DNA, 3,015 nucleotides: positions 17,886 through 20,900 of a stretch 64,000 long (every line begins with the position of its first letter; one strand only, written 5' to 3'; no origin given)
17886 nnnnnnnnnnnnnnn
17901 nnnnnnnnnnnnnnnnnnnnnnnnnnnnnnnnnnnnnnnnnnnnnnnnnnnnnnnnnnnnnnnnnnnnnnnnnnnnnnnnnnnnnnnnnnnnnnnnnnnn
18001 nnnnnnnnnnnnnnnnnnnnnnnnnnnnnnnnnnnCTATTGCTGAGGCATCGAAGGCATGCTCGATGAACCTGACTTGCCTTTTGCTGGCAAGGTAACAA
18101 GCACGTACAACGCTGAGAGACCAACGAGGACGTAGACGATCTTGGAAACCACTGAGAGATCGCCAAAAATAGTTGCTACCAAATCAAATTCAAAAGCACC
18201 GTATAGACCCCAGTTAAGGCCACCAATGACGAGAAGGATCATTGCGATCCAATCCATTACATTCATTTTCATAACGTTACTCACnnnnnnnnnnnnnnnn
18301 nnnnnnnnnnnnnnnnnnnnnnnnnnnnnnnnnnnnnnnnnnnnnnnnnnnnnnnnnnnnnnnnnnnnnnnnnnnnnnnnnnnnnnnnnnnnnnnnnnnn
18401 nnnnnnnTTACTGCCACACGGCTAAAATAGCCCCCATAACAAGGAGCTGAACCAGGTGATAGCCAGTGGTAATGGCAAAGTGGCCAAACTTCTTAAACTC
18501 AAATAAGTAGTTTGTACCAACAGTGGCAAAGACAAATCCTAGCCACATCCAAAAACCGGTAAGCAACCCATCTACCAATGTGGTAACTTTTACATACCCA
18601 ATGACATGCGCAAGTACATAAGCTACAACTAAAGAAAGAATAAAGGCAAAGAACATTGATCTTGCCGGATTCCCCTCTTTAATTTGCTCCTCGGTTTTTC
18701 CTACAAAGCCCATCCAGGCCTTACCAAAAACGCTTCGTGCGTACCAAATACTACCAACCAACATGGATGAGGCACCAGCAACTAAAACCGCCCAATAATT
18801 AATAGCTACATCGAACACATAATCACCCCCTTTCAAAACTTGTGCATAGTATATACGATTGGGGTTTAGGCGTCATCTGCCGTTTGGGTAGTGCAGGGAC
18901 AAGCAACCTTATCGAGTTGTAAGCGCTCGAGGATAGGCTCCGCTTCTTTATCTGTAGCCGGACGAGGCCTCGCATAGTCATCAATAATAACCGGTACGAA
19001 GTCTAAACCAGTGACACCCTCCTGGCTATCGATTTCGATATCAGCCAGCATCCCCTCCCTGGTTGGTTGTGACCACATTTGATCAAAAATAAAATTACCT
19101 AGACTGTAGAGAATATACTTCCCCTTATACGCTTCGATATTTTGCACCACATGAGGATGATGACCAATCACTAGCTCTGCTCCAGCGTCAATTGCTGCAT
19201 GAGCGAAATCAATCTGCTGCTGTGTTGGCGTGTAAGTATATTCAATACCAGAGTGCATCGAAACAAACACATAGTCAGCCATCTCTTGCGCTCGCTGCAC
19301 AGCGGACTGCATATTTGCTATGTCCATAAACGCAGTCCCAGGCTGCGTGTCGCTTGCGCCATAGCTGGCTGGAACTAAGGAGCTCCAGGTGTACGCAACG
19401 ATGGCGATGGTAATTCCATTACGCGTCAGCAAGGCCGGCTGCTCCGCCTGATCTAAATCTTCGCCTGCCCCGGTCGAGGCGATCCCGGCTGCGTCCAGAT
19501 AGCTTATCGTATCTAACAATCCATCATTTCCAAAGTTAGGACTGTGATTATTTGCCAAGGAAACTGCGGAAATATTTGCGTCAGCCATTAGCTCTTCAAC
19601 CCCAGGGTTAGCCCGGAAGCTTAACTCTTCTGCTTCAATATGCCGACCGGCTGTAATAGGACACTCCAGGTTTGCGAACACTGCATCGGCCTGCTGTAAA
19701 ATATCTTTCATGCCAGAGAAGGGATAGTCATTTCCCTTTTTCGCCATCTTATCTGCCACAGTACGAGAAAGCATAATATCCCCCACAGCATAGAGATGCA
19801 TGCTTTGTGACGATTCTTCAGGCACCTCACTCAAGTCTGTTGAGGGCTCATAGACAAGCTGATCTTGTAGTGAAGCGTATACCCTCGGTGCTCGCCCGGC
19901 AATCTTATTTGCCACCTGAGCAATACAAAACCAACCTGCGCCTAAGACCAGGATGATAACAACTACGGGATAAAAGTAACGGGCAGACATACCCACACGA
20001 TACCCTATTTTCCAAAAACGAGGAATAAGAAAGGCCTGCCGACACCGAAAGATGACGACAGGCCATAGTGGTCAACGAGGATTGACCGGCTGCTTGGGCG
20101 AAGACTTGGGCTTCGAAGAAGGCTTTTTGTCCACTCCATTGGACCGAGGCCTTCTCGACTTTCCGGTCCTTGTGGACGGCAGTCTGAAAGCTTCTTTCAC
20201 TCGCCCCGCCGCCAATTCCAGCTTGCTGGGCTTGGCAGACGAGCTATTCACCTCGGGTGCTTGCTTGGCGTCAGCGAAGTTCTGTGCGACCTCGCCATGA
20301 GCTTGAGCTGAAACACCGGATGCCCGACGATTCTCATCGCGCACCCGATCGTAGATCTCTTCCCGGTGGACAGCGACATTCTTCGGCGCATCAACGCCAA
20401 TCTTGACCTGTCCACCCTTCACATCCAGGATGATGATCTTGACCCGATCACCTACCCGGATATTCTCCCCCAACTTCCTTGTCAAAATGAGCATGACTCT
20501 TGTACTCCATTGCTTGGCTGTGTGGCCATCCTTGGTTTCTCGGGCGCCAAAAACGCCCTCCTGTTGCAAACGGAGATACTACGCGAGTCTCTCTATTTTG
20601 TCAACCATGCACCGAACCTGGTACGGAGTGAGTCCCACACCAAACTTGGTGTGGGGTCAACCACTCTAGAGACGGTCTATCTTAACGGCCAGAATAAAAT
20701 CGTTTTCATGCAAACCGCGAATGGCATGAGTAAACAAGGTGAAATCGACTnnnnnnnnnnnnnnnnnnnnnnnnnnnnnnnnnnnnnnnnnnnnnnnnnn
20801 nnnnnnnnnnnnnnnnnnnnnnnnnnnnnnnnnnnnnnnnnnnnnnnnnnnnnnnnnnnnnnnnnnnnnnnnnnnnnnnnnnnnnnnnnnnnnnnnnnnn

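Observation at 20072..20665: CsrA homolog with long basic tail, perfect hairpin in its leader, and no FliW or flagellar context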

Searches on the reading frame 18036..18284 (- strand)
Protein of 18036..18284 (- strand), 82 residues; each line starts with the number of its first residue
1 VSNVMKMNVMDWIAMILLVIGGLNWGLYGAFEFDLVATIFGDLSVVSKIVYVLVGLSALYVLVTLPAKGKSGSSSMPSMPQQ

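Call 7: search_protein_families(library=pfam, proteins=[window:18036-18284:-], max_evalue=0.01)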
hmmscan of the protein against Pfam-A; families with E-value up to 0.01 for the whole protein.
window:18036-18284:- (82 aa): 1 family
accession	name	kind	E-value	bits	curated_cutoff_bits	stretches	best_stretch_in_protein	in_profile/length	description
PF04070.17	DUF378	-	1.9e-23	82.6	25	1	9-65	2-59/60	Domain of unknown function (DUF378)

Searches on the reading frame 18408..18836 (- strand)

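Call 7: search_protein_families(library=pfam, proteins=[window:18408-18836:-], max_evalue=0.01)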
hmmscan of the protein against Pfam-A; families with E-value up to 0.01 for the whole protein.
window:18408-18836:- (142 aa): 1 family
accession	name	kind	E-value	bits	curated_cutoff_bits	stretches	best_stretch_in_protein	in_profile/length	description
PF08570.15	DUF1761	-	3.2e-31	108.6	31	1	15-138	1-122/123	Protein of unknown function (DUF1761)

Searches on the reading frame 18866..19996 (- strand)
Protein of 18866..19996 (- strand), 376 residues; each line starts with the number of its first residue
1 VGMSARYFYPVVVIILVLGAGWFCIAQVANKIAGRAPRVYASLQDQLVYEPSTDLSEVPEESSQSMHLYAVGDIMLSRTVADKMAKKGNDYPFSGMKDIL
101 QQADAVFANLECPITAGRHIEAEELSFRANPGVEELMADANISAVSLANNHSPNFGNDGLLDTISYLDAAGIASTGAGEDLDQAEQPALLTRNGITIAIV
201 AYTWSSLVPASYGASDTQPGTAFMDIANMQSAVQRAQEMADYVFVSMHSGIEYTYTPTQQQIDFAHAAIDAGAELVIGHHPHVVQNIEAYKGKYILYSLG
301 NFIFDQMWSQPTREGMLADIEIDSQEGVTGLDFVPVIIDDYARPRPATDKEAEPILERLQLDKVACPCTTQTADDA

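Call 7: search_protein_families(library=pfam, proteins=[window:18866-19996:-], max_evalue=0.01)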
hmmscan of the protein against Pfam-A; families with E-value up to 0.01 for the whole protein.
window:18866-19996:- (376 aa): 1 family
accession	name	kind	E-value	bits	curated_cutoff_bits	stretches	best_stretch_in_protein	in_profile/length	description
PF09587.15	PGA_cap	-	7.5e-76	255.4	27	1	68-306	2-255/255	Bacterial capsule synthesis protein PGA_cap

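Call 37: find_related_loci(query=window:18866-19996:-, collection=metagenome_contigs, flank=5000)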
Query window:18866-19996:- (376 aa) in metagenome_contigs; peptide patterns used: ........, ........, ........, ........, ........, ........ (x = any residue, [..] = any of these).
600 stretches matched a pattern (row limit reached: there are more); 490 encode a relative of the query (tblastn E <= 1e-3); the best 80 are kept; 80 distinct loci.
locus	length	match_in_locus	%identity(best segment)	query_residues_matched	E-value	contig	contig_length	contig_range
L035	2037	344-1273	54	40-362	4e-117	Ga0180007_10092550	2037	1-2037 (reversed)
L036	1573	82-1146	47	1-362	5e-114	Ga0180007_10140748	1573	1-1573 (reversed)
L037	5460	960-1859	52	61-361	6e-105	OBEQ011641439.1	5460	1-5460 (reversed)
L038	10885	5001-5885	52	68-362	1e-101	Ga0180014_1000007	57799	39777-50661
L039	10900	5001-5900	51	62-362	7e-100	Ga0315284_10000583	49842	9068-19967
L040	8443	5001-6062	47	14-362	8e-100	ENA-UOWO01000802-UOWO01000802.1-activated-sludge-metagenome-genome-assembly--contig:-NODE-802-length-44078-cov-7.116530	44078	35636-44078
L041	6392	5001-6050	48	3-362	2e-99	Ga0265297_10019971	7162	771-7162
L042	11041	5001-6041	45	8-364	6e-99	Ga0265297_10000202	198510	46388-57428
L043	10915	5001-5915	50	60-364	4e-99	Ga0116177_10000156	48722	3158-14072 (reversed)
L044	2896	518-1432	51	63-368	2e-101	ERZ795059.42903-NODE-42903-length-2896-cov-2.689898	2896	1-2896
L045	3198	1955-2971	49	16-361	2e-100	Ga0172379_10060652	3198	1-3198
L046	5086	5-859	52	65-350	8e-98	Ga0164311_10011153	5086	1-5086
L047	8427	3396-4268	52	70-361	4e-96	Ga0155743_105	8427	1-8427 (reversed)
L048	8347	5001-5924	50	54-362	2e-95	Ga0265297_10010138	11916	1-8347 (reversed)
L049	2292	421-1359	50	49-362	2e-99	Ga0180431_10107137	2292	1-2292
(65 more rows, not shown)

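Call 60: search_protein_families(library=ncbifam, proteins=[L045:892-1203:+], max_evalue=0.01)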
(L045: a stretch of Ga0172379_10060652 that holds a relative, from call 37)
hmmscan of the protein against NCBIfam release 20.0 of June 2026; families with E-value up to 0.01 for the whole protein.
L045:892-1203:+ (104 aa): 3 families
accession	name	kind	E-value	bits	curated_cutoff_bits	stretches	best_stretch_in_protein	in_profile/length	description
NF002469.0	PRK01712.1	equivalog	3.6e-26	90.9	73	1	1-59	1-59/65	carbon storage regulator CsrA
TIGR00202.1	csrA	equivalog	1.7e-24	85.8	70.1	1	1-66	1-66/69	carbon storage regulator CsrA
NF001844.0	PRK00568.1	equivalog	8.6e-14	51.4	106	1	1-66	1-67/76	carbon storage regulator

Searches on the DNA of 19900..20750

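Call 52: search_rna_families(source=window, start=19900, end=20750, threshold=evalue, max_evalue=5)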
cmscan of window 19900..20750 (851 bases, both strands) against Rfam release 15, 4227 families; matches with E-value up to 5: 1.
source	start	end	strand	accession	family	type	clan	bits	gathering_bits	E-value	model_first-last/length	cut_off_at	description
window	19926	19998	-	RF02866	ncS16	Gene; sRNA;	-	15.3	48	3.7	1-83/83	no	Burkholderia sRNA 16 (Bc_KC_sr1)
